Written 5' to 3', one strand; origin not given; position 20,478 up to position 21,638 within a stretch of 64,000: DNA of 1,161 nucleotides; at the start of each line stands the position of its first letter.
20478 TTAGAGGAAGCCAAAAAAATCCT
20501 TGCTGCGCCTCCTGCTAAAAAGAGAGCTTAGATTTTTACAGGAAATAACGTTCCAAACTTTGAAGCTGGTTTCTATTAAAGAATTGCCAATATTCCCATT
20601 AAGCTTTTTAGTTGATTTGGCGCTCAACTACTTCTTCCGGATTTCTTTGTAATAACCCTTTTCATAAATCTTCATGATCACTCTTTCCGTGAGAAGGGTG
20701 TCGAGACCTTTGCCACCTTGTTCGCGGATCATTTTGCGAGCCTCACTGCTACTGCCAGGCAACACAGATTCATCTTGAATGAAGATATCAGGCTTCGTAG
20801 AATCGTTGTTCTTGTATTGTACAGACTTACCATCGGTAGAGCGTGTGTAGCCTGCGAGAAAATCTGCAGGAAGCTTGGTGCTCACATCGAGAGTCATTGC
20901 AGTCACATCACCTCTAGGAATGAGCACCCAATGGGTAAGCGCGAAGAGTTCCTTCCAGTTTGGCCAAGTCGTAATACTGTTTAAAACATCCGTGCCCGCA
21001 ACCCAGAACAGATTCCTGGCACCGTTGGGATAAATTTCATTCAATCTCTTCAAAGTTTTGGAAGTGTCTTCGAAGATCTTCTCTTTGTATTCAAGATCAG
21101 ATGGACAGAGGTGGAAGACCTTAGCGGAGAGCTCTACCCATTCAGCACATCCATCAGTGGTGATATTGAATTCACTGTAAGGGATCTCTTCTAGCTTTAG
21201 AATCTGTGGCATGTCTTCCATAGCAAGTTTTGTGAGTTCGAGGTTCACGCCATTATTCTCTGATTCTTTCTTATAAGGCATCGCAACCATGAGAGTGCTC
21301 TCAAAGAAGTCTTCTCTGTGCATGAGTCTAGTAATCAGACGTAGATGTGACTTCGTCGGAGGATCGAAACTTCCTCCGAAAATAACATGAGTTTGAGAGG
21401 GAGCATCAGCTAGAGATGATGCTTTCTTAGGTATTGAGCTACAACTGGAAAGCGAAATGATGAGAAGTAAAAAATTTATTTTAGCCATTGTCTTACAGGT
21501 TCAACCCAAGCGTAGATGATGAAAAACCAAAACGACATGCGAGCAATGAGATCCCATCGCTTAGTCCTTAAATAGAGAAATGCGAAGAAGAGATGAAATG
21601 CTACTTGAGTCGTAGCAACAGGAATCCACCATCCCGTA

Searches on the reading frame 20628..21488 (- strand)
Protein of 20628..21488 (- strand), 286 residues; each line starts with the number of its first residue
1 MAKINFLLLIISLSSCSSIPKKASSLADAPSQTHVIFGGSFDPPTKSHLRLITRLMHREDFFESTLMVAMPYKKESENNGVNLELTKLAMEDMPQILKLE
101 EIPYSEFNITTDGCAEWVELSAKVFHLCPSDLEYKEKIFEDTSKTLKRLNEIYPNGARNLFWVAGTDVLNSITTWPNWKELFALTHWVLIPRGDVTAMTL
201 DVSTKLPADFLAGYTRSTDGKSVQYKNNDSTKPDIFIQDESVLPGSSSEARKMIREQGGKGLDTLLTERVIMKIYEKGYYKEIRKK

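Call 72: search_protein_families(library=pfam, proteins=[window:20628-21488:-], max_evalue=0.01)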
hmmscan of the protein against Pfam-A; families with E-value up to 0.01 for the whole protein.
window:20628-21488:- (286 aa): 1 family
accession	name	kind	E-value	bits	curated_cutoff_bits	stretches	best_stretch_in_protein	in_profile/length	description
PF01467.32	CTP_transf_like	-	5.7e-10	40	21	1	36-209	1-114/133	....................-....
